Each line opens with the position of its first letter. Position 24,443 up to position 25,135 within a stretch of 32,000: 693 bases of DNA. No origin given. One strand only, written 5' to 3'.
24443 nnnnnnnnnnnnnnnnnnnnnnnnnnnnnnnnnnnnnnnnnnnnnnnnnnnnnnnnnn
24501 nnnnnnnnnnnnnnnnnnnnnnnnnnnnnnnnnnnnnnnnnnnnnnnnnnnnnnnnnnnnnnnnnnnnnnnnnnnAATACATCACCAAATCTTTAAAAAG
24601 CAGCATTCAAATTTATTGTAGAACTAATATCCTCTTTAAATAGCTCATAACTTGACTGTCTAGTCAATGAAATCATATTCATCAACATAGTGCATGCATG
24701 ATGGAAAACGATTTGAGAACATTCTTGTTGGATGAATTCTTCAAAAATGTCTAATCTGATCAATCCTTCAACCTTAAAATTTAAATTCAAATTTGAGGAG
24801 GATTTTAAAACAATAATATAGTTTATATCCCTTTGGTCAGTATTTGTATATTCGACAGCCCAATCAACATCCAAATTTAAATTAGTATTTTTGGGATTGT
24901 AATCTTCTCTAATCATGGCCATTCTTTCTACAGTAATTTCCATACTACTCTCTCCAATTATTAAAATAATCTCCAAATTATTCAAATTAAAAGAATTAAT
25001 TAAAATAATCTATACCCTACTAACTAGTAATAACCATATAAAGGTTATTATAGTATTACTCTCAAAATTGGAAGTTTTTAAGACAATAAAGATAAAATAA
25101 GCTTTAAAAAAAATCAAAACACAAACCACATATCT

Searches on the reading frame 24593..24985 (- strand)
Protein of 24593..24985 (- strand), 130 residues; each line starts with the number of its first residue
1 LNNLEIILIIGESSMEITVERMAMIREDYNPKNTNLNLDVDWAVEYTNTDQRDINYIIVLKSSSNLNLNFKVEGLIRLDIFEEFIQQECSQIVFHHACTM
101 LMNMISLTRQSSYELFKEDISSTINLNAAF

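Call 51: search_protein_families(library=pfam, proteins=[window:24593-24985:-])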
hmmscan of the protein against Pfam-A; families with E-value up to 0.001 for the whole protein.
window:24593-24985:- (130 aa): 0 families

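Call 71: find_homologous_proteins(query=window:24593-24943:-, max_evalue=0.00001)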
Query window:24593-24943:- (116 aa): 198 proteins with E <= 0.00001 among 213 candidates; the best 120 are listed.
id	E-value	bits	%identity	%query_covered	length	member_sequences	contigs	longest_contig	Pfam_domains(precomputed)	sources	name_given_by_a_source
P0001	7.9e-69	246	100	100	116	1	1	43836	-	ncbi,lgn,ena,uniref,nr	ncbi:pilus assembly protein [uncultured Methanobrevibacter sp.]|uniref:pilus assembly protein n=1 Ta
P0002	4.9e-66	237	97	100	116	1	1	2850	-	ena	-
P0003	1.1e-59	217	83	100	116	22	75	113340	-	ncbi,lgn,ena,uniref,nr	ncbi:pilus assembly protein [Methanobrevibacter thaueri]|uniref:Uncharacterized protein n=1 Tax=Meth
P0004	3.0e-59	215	82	100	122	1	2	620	-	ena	-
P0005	3.6e-59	215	82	100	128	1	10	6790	-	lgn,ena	-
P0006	3.8e-59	215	81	100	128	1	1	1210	-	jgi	jgi:hypothetical protein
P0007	9.8e-59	214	81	100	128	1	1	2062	-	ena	-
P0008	1.0e-58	214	81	100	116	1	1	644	-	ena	-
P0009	1.1e-58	214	85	100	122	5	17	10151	-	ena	-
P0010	1.2e-58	214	82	100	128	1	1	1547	-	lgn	-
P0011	1.7e-58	213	84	100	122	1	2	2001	-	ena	-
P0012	4.1e-58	212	84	100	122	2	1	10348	-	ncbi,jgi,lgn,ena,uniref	ncbi:pilus assembly protein [Methanobrevibacter sp.]|jgi:hypothetical protein|uniref:pilus assembly 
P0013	4.5e-58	212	84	100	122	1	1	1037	-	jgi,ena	jgi:hypothetical protein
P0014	5.7e-58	211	81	100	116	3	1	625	-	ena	-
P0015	1.4e-57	210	82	100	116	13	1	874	-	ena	-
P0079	1.5e-51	191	77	100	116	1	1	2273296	-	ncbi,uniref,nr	ncbi:hypothetical protein [Methanobrevibacter sp. YE315]|uniref:hypothetical protein n=1 Tax=Methano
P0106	2.5e-49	184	71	100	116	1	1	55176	-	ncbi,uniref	ncbi:pilus assembly protein [Methanobrevibacter sp.]|uniref:pilus assembly protein n=1 Tax=Methanobr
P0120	2.7e-48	180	71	100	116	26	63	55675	-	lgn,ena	-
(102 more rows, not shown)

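Call 72: find_encoding_contigs(protein=P0003, flank=700, max_places=2)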
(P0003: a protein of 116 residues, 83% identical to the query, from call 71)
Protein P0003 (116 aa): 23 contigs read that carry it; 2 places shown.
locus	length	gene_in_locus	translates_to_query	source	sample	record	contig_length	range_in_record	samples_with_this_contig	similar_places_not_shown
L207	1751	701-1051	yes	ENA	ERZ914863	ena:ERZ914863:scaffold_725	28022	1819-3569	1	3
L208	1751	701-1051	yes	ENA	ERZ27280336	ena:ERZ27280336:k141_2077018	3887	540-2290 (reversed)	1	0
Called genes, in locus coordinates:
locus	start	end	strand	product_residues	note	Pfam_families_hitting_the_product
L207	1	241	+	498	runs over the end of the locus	PF10113:Fibrillarin_2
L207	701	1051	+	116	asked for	-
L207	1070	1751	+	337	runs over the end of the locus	PF04879:Molybdop_Fe4S4, PF00384:Molybdopterin (weak)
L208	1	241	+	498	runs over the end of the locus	PF10113:Fibrillarin_2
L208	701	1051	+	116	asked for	-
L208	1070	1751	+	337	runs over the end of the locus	PF04879:Molybdop_Fe4S4, PF00384:Molybdopterin (weak)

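Call 73: find_encoding_contigs(protein=P0079, flank=700, max_places=1)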
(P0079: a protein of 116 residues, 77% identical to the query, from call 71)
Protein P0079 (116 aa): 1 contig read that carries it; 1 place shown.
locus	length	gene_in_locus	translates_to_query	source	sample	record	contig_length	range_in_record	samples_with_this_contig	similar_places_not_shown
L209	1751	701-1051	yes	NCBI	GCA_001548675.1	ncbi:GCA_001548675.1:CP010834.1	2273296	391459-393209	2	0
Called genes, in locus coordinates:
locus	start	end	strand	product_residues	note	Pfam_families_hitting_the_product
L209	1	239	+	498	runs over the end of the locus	PF10113:Fibrillarin_2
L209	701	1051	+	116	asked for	-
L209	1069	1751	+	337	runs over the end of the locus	PF04879:Molybdop_Fe4S4, PF00384:Molybdopterin (weak)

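Call 74: find_encoding_contigs(protein=P0106, flank=700, max_places=1)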
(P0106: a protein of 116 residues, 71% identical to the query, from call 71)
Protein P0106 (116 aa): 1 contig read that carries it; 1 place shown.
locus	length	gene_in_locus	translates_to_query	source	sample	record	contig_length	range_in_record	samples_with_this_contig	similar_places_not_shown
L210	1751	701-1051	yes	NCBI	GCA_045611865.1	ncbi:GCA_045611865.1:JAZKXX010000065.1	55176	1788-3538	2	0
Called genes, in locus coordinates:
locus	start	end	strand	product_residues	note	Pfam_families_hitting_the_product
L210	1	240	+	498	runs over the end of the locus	PF10113:Fibrillarin_2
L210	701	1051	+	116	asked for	-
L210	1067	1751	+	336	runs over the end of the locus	PF04879:Molybdop_Fe4S4, PF00384:Molybdopterin (weak)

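Call 75: find_encoding_contigs(protein=P0120, flank=700, max_places=1)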
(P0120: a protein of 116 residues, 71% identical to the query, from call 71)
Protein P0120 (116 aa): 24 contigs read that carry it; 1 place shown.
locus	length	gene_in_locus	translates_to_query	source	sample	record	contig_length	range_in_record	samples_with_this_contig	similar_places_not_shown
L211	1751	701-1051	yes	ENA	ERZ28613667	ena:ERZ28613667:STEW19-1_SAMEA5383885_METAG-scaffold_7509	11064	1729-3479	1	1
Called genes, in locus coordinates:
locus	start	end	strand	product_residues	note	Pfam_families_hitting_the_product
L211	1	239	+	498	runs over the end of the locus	PF10113:Fibrillarin_2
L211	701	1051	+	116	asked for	-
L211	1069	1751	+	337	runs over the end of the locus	PF04879:Molybdop_Fe4S4, PF00384:Molybdopterin (weak)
